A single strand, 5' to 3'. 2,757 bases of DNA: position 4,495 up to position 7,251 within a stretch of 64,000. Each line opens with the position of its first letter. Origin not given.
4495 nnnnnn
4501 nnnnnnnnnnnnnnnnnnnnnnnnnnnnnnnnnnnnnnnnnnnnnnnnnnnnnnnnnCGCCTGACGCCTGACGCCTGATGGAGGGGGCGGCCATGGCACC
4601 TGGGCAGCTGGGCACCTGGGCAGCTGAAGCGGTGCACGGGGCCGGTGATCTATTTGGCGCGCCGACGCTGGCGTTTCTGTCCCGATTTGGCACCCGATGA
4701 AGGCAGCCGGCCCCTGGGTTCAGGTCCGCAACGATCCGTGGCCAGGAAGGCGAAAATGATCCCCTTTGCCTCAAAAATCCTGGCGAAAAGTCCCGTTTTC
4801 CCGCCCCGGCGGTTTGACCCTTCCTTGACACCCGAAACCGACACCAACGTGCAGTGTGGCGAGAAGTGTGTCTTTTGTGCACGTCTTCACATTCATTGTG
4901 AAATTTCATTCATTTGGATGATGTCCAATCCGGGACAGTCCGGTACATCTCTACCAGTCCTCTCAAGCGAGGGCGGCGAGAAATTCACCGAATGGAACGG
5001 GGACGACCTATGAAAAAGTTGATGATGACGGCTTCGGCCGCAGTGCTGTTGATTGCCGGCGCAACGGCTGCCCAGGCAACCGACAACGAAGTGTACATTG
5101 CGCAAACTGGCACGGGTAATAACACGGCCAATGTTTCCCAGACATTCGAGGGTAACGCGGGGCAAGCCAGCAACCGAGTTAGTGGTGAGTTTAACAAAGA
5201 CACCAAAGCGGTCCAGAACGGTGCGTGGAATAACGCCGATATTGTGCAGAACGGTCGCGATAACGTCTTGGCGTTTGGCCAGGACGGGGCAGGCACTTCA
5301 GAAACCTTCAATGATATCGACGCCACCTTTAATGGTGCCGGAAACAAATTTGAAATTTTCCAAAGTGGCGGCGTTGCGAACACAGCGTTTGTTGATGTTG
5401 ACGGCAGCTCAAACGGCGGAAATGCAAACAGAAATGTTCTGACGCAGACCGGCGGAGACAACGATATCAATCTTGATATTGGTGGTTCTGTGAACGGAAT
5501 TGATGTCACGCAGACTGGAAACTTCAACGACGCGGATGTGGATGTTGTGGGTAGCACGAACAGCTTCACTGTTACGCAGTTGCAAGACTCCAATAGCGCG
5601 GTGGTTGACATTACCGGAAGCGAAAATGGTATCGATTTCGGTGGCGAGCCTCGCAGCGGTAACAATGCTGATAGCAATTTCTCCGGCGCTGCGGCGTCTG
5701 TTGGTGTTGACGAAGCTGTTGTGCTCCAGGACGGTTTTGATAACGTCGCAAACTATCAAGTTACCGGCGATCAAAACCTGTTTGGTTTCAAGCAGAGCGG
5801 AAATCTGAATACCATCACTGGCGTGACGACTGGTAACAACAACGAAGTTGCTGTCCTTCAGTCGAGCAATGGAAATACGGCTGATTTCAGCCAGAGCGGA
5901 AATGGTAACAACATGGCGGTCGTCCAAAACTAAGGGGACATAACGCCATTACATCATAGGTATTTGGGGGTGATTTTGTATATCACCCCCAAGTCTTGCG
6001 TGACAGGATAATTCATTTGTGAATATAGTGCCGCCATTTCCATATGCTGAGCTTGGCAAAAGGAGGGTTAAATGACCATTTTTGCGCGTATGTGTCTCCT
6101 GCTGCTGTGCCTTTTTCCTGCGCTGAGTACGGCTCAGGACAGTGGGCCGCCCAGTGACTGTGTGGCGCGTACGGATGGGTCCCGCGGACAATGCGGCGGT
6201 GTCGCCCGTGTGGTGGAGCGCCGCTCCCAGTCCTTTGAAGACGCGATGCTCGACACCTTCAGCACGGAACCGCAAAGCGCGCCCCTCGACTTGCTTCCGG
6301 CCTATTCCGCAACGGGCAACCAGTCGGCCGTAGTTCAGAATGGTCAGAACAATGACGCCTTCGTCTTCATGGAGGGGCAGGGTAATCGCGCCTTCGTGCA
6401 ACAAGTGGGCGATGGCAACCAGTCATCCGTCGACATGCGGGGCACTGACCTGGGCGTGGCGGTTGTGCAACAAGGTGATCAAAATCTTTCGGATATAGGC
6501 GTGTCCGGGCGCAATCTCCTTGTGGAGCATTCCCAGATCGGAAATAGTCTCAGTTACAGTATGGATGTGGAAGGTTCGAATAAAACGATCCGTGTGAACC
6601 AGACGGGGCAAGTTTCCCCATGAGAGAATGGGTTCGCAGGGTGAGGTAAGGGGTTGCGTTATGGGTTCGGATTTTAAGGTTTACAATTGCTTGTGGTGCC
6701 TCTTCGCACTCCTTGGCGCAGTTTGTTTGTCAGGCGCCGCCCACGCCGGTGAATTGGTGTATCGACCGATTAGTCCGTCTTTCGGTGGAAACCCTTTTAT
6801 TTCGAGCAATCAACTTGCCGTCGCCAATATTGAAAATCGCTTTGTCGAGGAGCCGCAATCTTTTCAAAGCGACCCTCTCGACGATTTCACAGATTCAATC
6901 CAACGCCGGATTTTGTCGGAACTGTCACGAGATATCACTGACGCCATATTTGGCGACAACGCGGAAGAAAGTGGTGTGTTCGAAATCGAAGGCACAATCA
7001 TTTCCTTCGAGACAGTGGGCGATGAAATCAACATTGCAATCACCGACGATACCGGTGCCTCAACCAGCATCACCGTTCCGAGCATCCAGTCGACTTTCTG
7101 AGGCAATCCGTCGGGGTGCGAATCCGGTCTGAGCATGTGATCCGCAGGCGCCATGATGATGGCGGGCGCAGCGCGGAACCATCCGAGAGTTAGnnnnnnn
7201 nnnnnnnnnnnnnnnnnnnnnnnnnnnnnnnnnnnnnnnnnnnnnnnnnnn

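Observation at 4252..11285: Curli-type amyloid secretion islet splits a conserved housekeeping gene string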

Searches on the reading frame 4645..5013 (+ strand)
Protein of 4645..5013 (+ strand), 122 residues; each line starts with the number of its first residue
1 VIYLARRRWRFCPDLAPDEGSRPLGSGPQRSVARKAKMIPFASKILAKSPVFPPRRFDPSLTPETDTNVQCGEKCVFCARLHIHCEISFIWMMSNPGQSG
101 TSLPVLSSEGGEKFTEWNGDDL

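Call 39: search_protein_families(library=pfam, proteins=[window:4645-5013:+], max_evalue=1)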
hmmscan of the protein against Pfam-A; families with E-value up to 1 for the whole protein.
window:4645-5013:+ (122 aa): 1 family
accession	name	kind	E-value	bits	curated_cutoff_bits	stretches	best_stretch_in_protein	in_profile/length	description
PF00539.23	Tat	-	0.014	15.9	22.5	1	56-90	6-39/64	Transactivating regulatory protein (Tat)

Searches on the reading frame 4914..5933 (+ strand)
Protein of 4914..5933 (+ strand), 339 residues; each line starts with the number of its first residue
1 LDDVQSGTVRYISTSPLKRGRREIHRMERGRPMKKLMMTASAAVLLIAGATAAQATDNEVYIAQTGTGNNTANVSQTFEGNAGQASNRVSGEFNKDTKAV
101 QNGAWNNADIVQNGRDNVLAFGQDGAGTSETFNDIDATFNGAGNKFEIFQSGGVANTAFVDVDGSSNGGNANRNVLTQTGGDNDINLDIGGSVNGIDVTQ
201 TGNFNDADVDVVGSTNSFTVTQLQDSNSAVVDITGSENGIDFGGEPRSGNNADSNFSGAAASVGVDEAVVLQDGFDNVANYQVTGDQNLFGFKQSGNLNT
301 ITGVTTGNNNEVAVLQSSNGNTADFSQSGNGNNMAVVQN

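Call 4: search_protein_families(library=pfam, proteins=[window:4914-5933:+], max_evalue=0.01)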
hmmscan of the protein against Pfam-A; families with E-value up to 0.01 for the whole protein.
window:4914-5933:+ (339 aa): 2 families
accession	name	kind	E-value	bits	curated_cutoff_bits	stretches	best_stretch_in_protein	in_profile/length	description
PF07012.17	Curlin_rpt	-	3.2e-17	62.6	20.7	2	194-222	4-32/34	Curlin associated repeat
PF00977.27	His_biosynth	-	0.0063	16.4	23.6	0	147-213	36-102/228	Histidine biosynthesis protein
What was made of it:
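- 5011..5933 (+): Curlin-repeat subunit 1 (CsgA-like, 307 aa, signal peptide ending AAQA|T). Curlin_rpt 62.6 bits against a cut-off of 20.7 (call 4).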

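Call 5: search_protein_families(library=ncbifam, proteins=[window:4914-5933:+], max_evalue=0.01)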
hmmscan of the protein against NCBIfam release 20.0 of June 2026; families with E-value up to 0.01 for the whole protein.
window:4914-5933:+ (339 aa): 2 families
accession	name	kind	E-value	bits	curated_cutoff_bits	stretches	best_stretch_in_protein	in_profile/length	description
NF007506.1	PRK10101.1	equivalog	3.1e-13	49.8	165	2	267-338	68-139/151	curli minor subunit CsgB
NF007470.1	PRK10051.1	equivalog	6e-10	39.3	160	2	144-238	42-132/150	curli major subunit CsgA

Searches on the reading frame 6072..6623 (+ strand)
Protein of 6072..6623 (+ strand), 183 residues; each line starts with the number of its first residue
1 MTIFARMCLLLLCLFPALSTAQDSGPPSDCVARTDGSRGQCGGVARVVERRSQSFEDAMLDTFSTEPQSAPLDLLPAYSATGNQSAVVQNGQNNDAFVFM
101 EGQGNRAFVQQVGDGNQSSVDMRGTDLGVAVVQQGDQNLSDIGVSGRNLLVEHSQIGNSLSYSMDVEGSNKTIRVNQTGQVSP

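Call 4: search_protein_families(library=pfam, proteins=[window:6072-6623:+], max_evalue=0.01)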
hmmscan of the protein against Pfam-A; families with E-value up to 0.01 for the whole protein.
window:6072-6623:+ (183 aa): 1 family
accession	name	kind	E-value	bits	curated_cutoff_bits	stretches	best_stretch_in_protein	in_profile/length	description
PF07012.17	Curlin_rpt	-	8.5e-09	35.7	20.7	1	124-153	1-30/34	Curlin associated repeat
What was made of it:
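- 6072..6623 (+): Curlin-repeat subunit 2 (CsgB-like, 183 aa, signal peptide). Curlin_rpt 35.7 bits (call 4).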

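Call 5: search_protein_families(library=ncbifam, proteins=[window:6072-6623:+], max_evalue=0.01)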
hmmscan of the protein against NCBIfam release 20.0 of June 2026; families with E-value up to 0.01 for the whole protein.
window:6072-6623:+ (183 aa): 2 families
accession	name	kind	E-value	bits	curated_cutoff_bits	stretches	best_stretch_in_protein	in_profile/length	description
NF007506.1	PRK10101.1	equivalog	9.9e-07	28.6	165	0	131-180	49-98/151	curli minor subunit CsgB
NF007470.1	PRK10051.1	equivalog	0.0022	17.9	160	0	78-119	105-146/150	curli major subunit CsgA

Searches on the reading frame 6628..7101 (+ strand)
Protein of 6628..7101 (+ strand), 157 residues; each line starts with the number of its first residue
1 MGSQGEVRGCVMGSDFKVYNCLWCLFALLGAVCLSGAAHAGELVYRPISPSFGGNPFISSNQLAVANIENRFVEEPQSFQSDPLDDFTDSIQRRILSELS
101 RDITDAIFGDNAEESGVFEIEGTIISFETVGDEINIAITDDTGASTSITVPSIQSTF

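Call 4: search_protein_families(library=pfam, proteins=[window:6628-7101:+], max_evalue=0.01)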
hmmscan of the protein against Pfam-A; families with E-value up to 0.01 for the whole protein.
window:6628-7101:+ (157 aa): 1 family
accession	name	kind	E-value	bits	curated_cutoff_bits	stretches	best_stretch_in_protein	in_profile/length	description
PF10614.14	CsgF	-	2.6e-32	112.2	25.8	1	26-151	3-132/132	Type VIII secretion system (T8SS), CsgF protein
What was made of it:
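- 6628..7101 (+): CsgF. Its mature N-terminus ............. resembles the CsgG-binding motif. PF10614 112 bits (call 4).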

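Call 5: search_protein_families(library=ncbifam, proteins=[window:6628-7101:+], max_evalue=0.01)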
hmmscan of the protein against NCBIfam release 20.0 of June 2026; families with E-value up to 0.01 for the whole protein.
window:6628-7101:+ (157 aa): 1 family
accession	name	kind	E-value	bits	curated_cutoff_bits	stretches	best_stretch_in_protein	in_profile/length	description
NF007469.0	PRK10050.1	equivalog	3.7e-05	24.2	171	1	31-154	10-132/138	curli production assembly/transport protein CsgF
